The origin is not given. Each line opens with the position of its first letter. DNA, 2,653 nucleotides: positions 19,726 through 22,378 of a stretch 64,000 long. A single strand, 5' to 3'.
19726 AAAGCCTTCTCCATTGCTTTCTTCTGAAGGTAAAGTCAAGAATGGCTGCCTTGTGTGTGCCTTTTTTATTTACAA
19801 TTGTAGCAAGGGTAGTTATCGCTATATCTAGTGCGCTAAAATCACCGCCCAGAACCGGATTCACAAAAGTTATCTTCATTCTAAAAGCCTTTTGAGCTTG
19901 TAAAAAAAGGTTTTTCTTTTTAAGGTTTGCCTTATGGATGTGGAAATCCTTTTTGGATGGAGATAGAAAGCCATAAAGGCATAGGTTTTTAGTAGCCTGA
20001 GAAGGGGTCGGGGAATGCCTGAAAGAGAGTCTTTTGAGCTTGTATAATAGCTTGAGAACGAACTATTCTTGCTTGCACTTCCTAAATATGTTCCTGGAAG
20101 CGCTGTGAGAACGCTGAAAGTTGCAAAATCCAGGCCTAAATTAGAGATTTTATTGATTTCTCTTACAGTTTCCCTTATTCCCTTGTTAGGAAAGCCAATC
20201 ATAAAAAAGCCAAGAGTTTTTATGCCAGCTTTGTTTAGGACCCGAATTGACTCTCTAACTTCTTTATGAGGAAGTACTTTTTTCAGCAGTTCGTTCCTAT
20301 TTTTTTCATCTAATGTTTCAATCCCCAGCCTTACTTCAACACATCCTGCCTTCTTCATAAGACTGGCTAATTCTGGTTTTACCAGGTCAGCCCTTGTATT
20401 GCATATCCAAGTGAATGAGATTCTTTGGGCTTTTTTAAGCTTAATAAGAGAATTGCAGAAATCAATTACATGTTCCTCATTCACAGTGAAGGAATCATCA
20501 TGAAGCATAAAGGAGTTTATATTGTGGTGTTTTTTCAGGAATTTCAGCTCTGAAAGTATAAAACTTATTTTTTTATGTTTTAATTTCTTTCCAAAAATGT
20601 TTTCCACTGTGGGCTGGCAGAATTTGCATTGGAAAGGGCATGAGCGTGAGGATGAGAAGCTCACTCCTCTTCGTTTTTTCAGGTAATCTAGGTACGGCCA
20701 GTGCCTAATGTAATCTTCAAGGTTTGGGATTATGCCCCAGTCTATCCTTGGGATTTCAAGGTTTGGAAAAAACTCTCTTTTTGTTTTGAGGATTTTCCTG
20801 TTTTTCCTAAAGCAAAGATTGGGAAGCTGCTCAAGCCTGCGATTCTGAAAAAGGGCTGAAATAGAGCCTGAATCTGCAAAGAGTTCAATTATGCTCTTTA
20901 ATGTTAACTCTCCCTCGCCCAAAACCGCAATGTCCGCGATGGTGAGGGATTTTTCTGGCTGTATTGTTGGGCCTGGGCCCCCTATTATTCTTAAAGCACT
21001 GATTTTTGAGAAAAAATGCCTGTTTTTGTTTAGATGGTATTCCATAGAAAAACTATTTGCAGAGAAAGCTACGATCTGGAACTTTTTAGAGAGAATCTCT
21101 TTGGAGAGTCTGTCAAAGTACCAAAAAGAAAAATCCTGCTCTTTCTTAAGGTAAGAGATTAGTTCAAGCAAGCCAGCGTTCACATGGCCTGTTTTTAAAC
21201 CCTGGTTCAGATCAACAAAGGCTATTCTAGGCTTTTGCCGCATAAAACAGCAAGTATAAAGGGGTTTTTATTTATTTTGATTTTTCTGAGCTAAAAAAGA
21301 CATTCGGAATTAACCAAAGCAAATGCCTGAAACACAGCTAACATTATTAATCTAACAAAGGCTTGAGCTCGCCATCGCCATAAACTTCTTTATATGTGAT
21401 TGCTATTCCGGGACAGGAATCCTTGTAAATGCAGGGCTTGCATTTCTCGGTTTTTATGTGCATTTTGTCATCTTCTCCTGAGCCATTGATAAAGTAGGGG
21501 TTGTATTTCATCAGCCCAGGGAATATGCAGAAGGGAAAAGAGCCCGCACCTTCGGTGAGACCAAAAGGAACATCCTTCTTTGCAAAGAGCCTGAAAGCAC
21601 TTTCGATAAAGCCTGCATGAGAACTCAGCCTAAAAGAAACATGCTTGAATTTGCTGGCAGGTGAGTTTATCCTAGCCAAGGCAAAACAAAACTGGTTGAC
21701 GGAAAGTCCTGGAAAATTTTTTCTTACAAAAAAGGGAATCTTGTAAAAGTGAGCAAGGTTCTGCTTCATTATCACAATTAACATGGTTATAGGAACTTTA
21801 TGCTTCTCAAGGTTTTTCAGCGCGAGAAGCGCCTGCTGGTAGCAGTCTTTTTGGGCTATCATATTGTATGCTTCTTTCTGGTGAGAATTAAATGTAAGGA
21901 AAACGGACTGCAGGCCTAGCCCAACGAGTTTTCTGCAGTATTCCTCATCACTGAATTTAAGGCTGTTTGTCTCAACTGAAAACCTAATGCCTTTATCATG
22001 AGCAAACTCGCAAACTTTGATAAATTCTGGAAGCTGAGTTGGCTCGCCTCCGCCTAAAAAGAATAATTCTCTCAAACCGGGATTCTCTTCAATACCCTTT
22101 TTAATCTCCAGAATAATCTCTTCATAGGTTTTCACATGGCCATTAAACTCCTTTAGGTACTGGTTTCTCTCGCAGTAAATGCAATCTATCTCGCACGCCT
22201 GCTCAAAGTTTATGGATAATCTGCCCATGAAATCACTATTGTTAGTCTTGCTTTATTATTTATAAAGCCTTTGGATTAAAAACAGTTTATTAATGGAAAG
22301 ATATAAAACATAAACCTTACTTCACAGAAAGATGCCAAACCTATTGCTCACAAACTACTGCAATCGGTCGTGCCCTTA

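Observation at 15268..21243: Three class-B (cobalamin-binding-domain) rSAM enzymes, which typically catalyse methylation or ring formation on unactivated carbons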

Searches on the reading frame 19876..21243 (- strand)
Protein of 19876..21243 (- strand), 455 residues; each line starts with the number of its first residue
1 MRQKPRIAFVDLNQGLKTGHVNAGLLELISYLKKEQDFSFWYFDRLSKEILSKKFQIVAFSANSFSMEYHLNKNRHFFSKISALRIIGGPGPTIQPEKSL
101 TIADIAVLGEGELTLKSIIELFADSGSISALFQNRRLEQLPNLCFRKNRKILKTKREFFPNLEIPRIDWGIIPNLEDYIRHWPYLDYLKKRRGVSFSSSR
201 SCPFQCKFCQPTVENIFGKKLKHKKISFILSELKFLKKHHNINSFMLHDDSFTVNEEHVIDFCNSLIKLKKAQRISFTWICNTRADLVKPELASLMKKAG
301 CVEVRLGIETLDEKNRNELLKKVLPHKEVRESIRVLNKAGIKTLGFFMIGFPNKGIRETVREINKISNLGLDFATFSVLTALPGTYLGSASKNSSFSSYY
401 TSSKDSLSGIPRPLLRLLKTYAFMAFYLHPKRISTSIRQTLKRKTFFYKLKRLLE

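Call 7: search_protein_families(library=pfam, proteins=[window:19876-21243:-], max_evalue=0.01)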
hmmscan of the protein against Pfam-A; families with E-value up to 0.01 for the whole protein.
window:19876-21243:- (455 aa): 3 families
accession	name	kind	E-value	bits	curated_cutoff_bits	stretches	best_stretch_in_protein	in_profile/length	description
PF04055.27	Radical_SAM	-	1.3e-16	61.7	29.5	1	198-358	3-158/166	Radical SAM superfamily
PF02310.24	B12-binding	-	0.00012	22.3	32.1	1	44-118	41-120/121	B12 binding domain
PF19864.5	Radical_SAM_N2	-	0.0036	17.2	29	1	85-125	89-128/151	Radical SAM proteins, N-terminal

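Call 8: search_protein_families(library=ncbifam, proteins=[window:19876-21243:-], max_evalue=0.01)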
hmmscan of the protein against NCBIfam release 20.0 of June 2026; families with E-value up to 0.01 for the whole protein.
window:19876-21243:- (455 aa): 24 families
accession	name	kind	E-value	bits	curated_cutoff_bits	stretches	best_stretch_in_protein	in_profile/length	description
TIGR02026.1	BchE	equivalog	4.5e-31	108.3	481.35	1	45-384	54-380/497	magnesium-protoporphyrin IX monomethyl ester anaerobic oxidative cyclase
TIGR04479.1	bcpD_PhpK_rSAM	subfamily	1e-28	100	600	1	128-364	188-407/504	PhpK family radical SAM P-methyltransferase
NF050148.1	rSAM_ApyD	equivalog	1.3e-27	96.5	750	1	42-354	62-351/645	RiPP biosynthesis radical SAM protein ApyD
NF033070.1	rSAM_AprD4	equivalog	2.4e-22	79.5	500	1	177-390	179-389/456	AprD4 family radical SAM diol-dehydratase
TIGR04072.2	rSAM_ladder_B12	equivalog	6.1e-22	77.9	360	2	187-389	174-370/443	lipid biosynthesis B12-binding/radical SAM protein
TIGR04013.1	B12_SAM_MJ_1487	hypoth_equivalog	1e-21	77.2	251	1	29-392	17-358/382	TIGR04013 family B12-binding domain/radical SAM domain-containing protein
TIGR03471.1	HpnJ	equivalog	1.4e-21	76.9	577.6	1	127-441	132-447/472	hopanoid biosynthesis associated radical SAM protein HpnJ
TIGR04014.1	B12_SAM_MJ_0865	equivalog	4.1e-18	65.4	360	1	47-390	31-357/434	methyl-coenzyme M reductase glutamine C-methyltransferase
TIGR04385.1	B12_rSAM_cofa1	equivalog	2.2e-17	63.4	450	1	87-364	104-362/438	B12 lower ligand biosynthesis radical SAM protein BzaD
TIGR04190.1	B12_SAM_Ta0216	equivalog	3.1e-15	55.8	500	1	129-369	151-394/554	TIGR04190 family B12-binding domain/radical SAM domain protein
TIGR04295.1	B12_rSAM_oligo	hypoth_equivalog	1.2e-13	50.6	400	1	80-323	99-316/422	TIGR04295 family B12-binding domain-containing radical SAM protein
NF038361.1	rSAM_Sden_1168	equivalog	1.1e-12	47.4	575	1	175-392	263-474/560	Sden_1168 family B12-binding radical SAM P-methyltransferase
NF045585.1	rSAM_slr0320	equivalog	1.4e-12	46.9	775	1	177-345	216-383/511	photosystem II high light acclimation radical SAM protein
TIGR03975.1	rSAM_ocin_1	subfamily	1.1e-09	37.4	281.85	1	101-353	180-414/606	RiPP maturation radical SAM C-methyltransferase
NF033712.0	B12_rSAM_KedN5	subfamily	3e-08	32.3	700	1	82-378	91-379/624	KedN5 family methylcobalamin-dependent radical SAM C-methyltransferase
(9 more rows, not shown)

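Call 19: search_solved_structures(query=window:19876-21243:-, max_evalue=0.001)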
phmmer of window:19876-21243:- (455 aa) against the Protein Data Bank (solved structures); distinct sequences matched with E-value up to 0.001: 2.
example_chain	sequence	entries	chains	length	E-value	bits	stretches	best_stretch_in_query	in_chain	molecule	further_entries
6fd2_B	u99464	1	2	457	7.5e-20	74.3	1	176-389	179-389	Putative apramycin biosynthetic oxidoreductase 4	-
9ccb_A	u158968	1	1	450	1.5e-13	53.5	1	194-392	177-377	Radical SAM core domain-containing protein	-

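Call 22: find_homologous_proteins(query=window:19876-21243:-, max_evalue=0.00001)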
Query window:19876-21243:- (455 aa): 295 proteins with E <= 0.00001 among 8000 candidates; the best 120 are listed.
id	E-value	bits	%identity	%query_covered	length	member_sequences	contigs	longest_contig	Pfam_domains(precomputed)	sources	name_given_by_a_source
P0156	0.0e+0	1014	100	100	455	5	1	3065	PF04055.28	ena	-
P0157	5.8e-221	752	73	100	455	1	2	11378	PF04055.28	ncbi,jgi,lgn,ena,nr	ncbi:MAG TPA: B12-binding domain-containing radical SAM protein [Candidatus Woesearchaeota archaeon]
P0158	2.6e-120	420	46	98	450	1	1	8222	PF04055.28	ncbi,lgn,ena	-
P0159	6.7e-114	399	43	99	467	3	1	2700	PF04055.28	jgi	jgi:radical SAM superfamily enzyme YgiQ (UPF0313 family)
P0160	2.3e-98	348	39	98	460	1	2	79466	PF04055.28,PF19864.6,PF02310.25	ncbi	ncbi:MAG: radical SAM protein [Candidatus Woesearchaeota archaeon]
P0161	2.2e-96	341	40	99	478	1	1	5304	PF04055.28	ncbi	-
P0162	3.4e-59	219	33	96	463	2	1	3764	PF04055.28,PF02310.25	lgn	-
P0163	1.4e-56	210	33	93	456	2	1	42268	PF04055.28,PF02310.25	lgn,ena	-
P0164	1.6e-56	210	34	84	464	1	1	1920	PF04055.28,PF02310.25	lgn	-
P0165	1.5e-55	207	30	98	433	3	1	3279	PF04055.28,PF02310.25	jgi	-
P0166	1.5e-55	207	32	99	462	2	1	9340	PF04055.28,PF02310.25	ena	-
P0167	2.7e-55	206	33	84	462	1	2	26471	PF04055.28,PF02310.25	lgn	-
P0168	3.3e-55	206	34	87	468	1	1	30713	PF04055.28,PF02310.25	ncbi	-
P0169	1.5e-54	204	34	88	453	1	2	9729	PF04055.28,PF02310.25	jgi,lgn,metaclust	jgi:radical SAM superfamily enzyme YgiQ (UPF0313 family)|metaclust:\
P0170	1.5e-54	204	30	98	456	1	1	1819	PF04055.28,PF02310.25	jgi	jgi:anaerobic magnesium-protoporphyrin IX monomethyl ester cyclase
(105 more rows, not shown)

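Call 44: predict_structure(alignment_id=A2)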
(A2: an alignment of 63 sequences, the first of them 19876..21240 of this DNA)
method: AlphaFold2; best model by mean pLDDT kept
length: 454 residues; sequences in the alignment: 63
mean_pLDDT: 95.6   pTM: 0.92
mean pLDDT of the five models: 95.6, 95.0, 94.7, 94.6, 94.4
residues with pLDDT >= 90: 416; 70-90: 34; 50-70: 4; < 50: 0
segments of 3 or more residues with pLDDT < 50: none
pLDDT, mean of each block of 10 residues (from residue 1): 93 93 97 97 97 97 96 97 98 97 98 98 97 98 97 96 97 95 89 96 96 95 98 98 96 97 99 98 97 99 98 97 97 98 98 98 98 97 96 91 93 97 97 89 77 65
secondary structure, 60 per line:
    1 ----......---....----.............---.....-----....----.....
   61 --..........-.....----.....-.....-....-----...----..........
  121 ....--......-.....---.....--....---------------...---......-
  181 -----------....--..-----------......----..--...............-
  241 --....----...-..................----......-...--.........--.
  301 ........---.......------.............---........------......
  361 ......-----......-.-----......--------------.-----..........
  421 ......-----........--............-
elements in order: E5-10 H14-17 H22-34 E38-42 H48-51 E56-60 H63-72 H74-78 E83-87 H89-93 H95-98 E104-106 H111-124 H127-132 H134-138 E142-146 E149-152 H174-179 E192-195 H211-216 H225-239 E243-246 H255-272 E277-282 H289-297 E300-308 H312-318 H325-337 E341-348 H355-366 E372-377 H385-390 H411-426 H432-439 H442-453

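Call 49: fold_search(model_id=the predicted structure, library=pdb)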
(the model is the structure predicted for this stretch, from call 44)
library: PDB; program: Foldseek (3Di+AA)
matches with E <= 10: 1769; with E <= 0.001: 147
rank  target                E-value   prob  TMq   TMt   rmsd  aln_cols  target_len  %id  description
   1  9ccb                  9.8e-23  1.00  0.66  0.71   7.7       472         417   19  X-ray crystal structure of methyl-coenzyme M reductase glutamine methylase (MgmA) from Methanothermobacter marburgensis  (released 2025-01-01)
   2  6wte_B                2.4e-21  1.00  0.70  0.61   3.6       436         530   17  Structure of radical S-adenosylmethionine methyltransferase, TsrM, from Kitasatospora setae with cobalamin and [4Fe-4S (released 2020-12-23)
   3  6wte_A                3.4e-21  1.00  0.70  0.57   3.6       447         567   16  Structure of radical S-adenosylmethionine methyltransferase, TsrM, from Kitasatospora setae with cobalamin and [4Fe-4S (released 2020-12-23)
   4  6wtf_A                5.1e-21  1.00  0.71  0.60   3.6       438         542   16  Structure of radical S-adenosylmethionine methyltransferase, TsrM, from Kitasatospora setae with tryptophan substrate  (released 2020-12-23)
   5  6wtf_B                1.1e-20  1.00  0.70  0.60   3.8       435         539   16  Structure of radical S-adenosylmethionine methyltransferase, TsrM, from Kitasatospora setae with tryptophan substrate  (released 2020-12-23)
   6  6fd2_A                1.7e-19  1.00  0.71  0.71   5.3       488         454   16  Radical SAM 1,2-diol dehydratase AprD4 in complex with its substrate paromamine (released 2018-01-17)
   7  6fd2_B                2.1e-18  1.00  0.70  0.70   6.1       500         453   17  Radical SAM 1,2-diol dehydratase AprD4 in complex with its substrate paromamine (released 2018-01-17)
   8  5ul4                  3.6e-17  1.00  0.65  0.42   9.2       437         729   16  Structure of Cobalamin-dependent S-adenosylmethionine radical enzyme OxsB with aqua-cobalamin and S-adenosylmethionine b (released 2017-04-19)
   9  5ul2                  8.5e-17  1.00  0.64  0.41   9.5       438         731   17  Structure of Apo, SeMet-labeled Cobalamin-dependent S-adenosylmethionine radical enzyme OxsB (released 2017-04-19)
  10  5ul3                  1.2e-16  1.00  0.66  0.42   7.8       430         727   16  Structure of Cobalamin-dependent S-adenosylmethionine radical enzyme OxsB with aqua-cobalamin bound (released 2017-04-19)
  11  7kdx_B                3.3e-15  1.00  0.63  0.45   5.0       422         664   15  Crystal structure of Streptomyces tokunonesis TokK with hydroxycobalamin, 5'-deoxyadenosine, and methionine (released 2022-01-12)
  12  9n1b                  3.7e-15  1.00  0.65  0.48   4.6       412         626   14  Crystal structure of CysS from Corallococcus sp. CA054B with 5'-deoxyadenosine, methionine, and pantetheinylated 3-metho (released 2026-01-28)
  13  9n1c                  6.2e-15  1.00  0.63  0.47   5.8       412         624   14  Crystal structure of CysS from Corallococcus sp. CA054B with 5'-deoxyadenosine, methionine, and pantetheinylated 3-ethox (released 2026-01-28)
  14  7kdx_A                2.3e-14  1.00  0.61  0.44   4.9       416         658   15  Crystal structure of Streptomyces tokunonesis TokK with hydroxycobalamin, 5'-deoxyadenosine, and methionine (released 2022-01-12)
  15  7kdy_A                3.4e-14  1.00  0.64  0.46   4.7       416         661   15  Crystal structure of Streptomyces tokunonesis TokK with hydroxycobalamin, 5'-deoxyadenosine, methionine, and (2R)-pant (released 2022-01-12)
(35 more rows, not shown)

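Call 56: find_encoding_contigs(protein=P0160, flank=10000, max_places=1)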
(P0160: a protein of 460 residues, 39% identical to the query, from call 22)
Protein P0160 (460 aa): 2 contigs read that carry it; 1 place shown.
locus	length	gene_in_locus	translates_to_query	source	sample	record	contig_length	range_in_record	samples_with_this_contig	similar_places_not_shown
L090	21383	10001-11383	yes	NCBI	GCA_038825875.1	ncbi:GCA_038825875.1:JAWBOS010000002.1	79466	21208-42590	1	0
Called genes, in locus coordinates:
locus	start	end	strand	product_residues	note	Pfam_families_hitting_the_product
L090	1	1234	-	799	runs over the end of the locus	PF02359:CDC48_N, PF02933:CDC48_2 (weak), PF05496:RuvB_N, PF00004:AAA, PF07724:AAA_2 (weak), PF17862:AAA_lid_3, PF00004:AAA, PF17862:AAA_lid_3, +29 more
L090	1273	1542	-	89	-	PF00708:Acylphosphatase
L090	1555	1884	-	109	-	-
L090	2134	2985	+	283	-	-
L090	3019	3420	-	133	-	PF01894:YjbQ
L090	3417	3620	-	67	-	PF20095:DUF6485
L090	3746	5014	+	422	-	-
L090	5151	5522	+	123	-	PF17135:Ribosomal_L18, PF00828:Ribosomal_L27A (weak)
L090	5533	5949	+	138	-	PF00572:Ribosomal_L13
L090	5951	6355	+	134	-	PF00380:Ribosomal_S9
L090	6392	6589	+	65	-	PF01194:RNA_pol_N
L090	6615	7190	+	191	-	-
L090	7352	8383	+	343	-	-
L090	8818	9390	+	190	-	PF00827:Ribosomal_L15e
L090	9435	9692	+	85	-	PF01199:Ribosomal_L34e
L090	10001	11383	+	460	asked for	PF19864:Radical_SAM_N2 (weak), PF02310:B12-binding (weak), PF04055:Radical_SAM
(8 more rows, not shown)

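Call 75: find_encoding_contigs(protein=P0156, flank=10000, max_places=4)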
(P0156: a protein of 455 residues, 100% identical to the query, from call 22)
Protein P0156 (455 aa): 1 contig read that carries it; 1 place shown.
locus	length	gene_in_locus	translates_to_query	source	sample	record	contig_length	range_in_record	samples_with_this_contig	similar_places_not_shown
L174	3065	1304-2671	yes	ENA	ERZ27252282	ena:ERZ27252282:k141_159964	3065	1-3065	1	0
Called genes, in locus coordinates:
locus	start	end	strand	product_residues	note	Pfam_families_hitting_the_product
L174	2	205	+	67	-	?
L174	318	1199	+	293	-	PF04055:Radical_SAM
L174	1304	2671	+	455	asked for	PF04055:Radical_SAM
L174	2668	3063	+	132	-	?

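Call 96: search_protein_families(library=padloc, proteins=[window:19876-21243:-], max_evalue=0.001)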
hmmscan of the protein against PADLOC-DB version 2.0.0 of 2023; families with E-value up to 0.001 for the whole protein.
window:19876-21243:- (455 aa): 1 family
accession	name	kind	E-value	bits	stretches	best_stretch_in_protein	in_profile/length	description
PDLC04689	PDC-M51A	-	2e-07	28.2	1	181-353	169-336/420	-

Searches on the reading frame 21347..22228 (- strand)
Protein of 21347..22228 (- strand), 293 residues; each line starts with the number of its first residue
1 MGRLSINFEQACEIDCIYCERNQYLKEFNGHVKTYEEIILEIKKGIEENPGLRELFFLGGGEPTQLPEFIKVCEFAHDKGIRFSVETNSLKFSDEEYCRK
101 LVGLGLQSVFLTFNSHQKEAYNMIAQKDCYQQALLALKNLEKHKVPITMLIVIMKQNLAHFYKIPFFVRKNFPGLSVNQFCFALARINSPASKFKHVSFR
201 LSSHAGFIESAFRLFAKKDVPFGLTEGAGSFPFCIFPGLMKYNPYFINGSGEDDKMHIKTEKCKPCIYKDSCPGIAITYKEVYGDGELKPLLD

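Call 7: search_protein_families(library=pfam, proteins=[window:21347-22228:-], max_evalue=0.01)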
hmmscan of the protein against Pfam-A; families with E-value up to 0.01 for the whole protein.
window:21347-22228:- (293 aa): 1 family
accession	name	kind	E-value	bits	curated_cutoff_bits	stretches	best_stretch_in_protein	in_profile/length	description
PF04055.27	Radical_SAM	-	8.7e-22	78.5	29.5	1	8-162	3-160/166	Radical SAM superfamily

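Call 8: search_protein_families(library=ncbifam, proteins=[window:21347-22228:-], max_evalue=0.01)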
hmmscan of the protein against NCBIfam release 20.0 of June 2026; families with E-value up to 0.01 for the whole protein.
window:21347-22228:- (293 aa): 45 families (the best 25 are shown)
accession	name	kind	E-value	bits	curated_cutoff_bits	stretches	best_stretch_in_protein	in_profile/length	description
NF038332.1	rSAM_rare_HxsC4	exception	1.4e-19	70.5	500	1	3-196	15-205/335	radical SAM protein HxsC4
TIGR04317.1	W_rSAM_matur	equivalog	1.8e-17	63.5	380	1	3-163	5-166/349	tungsten cofactor oxidoreductase radical SAM maturase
TIGR03977.1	rSAM_pair_HxsC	equivalog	2.4e-16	59.5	267.9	1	10-275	33-288/292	His-Xaa-Ser system radical SAM maturase HxsC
NF045646.2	rSAM_Se_TrsS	equivalog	2.4e-14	52.7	490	1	9-173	93-256/441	radical SAM (seleno)protein TrsS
NF001199.0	PRK00164.2-1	equivalog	1.7e-10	40.5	231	1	4-158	14-165/308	GTP 3',8-cyclase MoaA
TIGR02668.1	moaA_archaeal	equivalog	1.7e-10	40.4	325.25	1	4-162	12-167/303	GTP 3',8-cyclase MoaA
TIGR04055.1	rSAM_NirJ2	equivalog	1.8e-10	40.9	500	1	5-164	3-157/326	putative heme d1 biosynthesis radical SAM protein NirJ2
TIGR04054.1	rSAM_NirJ1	equivalog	1.8e-10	40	650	1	6-171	40-200/387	putative heme d1 biosynthesis radical SAM protein NirJ1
TIGR04038.1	tatD_link_rSAM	subfamily_domain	2.5e-10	40.5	129.7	1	3-142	9-151/192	TatD family nuclease-associated radical SAM protein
NF045702.1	rSAM_GDGT_ether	equivalog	3.9e-10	39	450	1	7-157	91-242/486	tetraether lipid synthase Tes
TIGR04545.1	rSAM_ahbD_hemeb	equivalog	2.1e-09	37.3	500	1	9-164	7-158/339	heme b synthase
TIGR04053.2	TIGR04053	equivalog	2.3e-09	37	395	1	9-165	15-170/366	TIGR04053 family radical SAM/SPASM domain-containing protein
TIGR03942.1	sulfatase_rSAM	equivalog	2.3e-09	36.8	349.45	1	10-220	9-225/363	anaerobic sulfatase maturase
TIGR04546.1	rSAM_ahbC_deAc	equivalog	4.3e-09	35.6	650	1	7-166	44-198/390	12,18-didecarboxysiroheme deacetylase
TIGR03962.1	mycofact_rSAM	equivalog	5.2e-09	35.7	265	1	8-161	18-166/339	mycofactocin radical SAM maturase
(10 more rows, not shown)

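Call 96: search_protein_families(library=padloc, proteins=[window:21347-22228:-], max_evalue=0.001)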
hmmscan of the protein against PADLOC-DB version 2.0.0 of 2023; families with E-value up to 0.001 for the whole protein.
window:21347-22228:- (293 aa): 2 families
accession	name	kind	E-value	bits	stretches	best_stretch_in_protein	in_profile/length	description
PDLC02904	pVip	-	1.1e-10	39.5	1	5-158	4-154/262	Viperins associated with kinases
PDLC02903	pVip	-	8.1e-10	36.6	1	8-157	6-149/257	Viperins not associated with kinases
